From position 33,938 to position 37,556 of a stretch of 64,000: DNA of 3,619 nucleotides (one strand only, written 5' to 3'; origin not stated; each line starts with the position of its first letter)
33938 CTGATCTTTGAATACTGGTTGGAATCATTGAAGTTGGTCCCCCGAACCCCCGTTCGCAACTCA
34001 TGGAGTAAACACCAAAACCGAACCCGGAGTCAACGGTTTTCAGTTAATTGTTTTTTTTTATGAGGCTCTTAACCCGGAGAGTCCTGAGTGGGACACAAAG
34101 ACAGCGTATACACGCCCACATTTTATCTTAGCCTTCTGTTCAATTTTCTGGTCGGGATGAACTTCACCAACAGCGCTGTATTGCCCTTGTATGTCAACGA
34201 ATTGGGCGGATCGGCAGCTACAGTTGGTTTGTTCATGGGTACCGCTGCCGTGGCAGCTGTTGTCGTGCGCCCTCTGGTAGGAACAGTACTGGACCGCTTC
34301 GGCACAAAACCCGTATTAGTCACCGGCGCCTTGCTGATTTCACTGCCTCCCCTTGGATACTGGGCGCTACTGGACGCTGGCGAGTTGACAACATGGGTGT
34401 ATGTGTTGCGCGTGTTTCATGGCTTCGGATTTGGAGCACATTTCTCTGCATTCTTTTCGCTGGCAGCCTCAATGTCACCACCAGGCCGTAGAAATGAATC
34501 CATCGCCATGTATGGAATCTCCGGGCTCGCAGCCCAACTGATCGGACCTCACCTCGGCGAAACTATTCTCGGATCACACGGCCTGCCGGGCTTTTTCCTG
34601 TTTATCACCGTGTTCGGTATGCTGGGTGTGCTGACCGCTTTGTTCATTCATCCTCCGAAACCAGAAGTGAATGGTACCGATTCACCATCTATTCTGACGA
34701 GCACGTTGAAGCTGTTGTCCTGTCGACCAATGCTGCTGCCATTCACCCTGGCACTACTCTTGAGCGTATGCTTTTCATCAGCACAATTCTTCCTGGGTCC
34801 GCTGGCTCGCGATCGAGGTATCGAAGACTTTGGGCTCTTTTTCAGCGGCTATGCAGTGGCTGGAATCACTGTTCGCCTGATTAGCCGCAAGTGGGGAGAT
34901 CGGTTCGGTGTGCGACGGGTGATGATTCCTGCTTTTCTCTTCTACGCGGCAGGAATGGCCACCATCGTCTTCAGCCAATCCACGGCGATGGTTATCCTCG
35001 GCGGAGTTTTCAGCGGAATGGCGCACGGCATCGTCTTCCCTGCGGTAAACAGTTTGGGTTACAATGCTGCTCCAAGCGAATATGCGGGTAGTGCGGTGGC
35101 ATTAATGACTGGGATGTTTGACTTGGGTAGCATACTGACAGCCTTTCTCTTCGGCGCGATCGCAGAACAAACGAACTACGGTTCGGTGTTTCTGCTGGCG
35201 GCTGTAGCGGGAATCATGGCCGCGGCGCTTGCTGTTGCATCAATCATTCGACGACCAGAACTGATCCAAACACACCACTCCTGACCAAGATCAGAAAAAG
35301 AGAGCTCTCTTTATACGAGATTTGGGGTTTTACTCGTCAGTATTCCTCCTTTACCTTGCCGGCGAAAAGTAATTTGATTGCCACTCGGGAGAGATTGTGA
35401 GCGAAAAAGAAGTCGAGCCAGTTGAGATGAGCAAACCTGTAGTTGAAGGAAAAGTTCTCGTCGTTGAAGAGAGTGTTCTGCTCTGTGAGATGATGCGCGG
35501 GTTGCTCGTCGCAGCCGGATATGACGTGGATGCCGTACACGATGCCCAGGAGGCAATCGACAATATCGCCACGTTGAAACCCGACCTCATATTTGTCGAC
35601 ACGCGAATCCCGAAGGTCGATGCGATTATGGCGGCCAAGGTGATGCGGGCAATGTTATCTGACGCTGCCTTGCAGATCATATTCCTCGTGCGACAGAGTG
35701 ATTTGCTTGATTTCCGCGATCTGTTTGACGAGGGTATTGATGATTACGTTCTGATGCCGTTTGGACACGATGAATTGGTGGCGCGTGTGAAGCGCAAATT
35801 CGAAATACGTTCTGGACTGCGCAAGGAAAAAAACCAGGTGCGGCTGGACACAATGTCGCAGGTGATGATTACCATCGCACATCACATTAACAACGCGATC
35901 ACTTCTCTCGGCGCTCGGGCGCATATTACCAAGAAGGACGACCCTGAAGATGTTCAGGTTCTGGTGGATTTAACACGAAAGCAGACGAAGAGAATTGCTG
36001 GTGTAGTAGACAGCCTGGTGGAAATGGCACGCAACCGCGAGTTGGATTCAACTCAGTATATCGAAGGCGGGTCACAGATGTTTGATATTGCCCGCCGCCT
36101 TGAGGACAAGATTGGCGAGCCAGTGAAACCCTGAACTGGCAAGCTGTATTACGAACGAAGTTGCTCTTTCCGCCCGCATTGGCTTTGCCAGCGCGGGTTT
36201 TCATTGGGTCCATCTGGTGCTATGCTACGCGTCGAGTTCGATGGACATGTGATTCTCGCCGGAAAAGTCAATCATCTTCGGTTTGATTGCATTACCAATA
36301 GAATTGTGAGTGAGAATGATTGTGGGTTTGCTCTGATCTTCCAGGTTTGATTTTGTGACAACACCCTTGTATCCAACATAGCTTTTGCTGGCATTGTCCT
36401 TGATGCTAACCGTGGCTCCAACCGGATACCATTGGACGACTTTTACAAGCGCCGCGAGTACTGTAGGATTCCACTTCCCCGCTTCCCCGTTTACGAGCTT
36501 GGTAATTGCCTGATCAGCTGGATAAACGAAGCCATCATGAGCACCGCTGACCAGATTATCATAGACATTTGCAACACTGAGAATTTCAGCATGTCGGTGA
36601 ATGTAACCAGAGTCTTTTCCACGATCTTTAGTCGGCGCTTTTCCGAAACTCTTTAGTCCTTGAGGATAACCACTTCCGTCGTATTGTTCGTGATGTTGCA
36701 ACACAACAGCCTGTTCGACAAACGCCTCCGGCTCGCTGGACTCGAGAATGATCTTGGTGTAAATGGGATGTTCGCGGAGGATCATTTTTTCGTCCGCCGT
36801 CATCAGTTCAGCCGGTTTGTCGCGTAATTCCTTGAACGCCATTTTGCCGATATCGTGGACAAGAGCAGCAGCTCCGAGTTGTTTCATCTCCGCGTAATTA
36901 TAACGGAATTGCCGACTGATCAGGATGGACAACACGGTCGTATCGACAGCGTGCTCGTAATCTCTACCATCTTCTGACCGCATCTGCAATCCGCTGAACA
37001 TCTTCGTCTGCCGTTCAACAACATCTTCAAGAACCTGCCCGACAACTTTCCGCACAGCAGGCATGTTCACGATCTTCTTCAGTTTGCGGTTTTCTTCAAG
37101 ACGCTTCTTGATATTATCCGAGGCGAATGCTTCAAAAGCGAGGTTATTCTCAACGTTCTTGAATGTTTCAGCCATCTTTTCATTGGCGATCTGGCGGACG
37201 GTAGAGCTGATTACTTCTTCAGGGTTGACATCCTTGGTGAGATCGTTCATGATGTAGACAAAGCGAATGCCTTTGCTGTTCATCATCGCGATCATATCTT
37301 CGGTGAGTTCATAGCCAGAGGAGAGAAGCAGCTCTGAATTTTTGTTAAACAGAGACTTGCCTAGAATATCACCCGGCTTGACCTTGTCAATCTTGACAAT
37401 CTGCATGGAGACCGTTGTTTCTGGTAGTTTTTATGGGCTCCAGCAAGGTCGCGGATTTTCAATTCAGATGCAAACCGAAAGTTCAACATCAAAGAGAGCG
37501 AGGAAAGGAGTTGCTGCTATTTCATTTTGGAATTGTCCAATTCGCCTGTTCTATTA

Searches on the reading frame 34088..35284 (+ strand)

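Call 83: search_protein_families(library=pfam, proteins=[window:34088-35284:+], max_evalue=0.0001)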
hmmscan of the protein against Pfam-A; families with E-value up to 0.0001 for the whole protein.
window:34088-35284:+ (398 aa): 4 families
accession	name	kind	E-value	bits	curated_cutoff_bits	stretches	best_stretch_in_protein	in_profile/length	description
PF07690.21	MFS_1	-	1.1e-46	159.8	33.4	2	18-262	4-251/347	Major Facilitator Superfamily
PF12832.13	MFS_1_like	-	1.7e-11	44.2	25.2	1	20-146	222-346/373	MFS_1 like family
PF00083.30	Sugar_tr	-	1.2e-08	34.7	22.3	1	248-378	48-184/452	Sugar (and other) transporter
PF06779.20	MFS_4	-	6.6e-08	32.7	26.3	1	160-381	146-362/364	Uncharacterised MFS-type transporter YbfB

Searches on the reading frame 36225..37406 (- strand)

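Call 83: search_protein_families(library=pfam, proteins=[window:36225-37406:-], max_evalue=0.0001)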
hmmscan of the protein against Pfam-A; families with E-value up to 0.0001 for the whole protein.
window:36225-37406:- (393 aa): 2 families
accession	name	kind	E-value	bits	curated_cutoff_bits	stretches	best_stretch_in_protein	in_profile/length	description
PF13487.12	HD_5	-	1.7e-14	54.4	27.2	1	125-252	2-119/170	HD domain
PF01966.28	HD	-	8.2e-08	33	22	1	150-284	2-115/116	HD domain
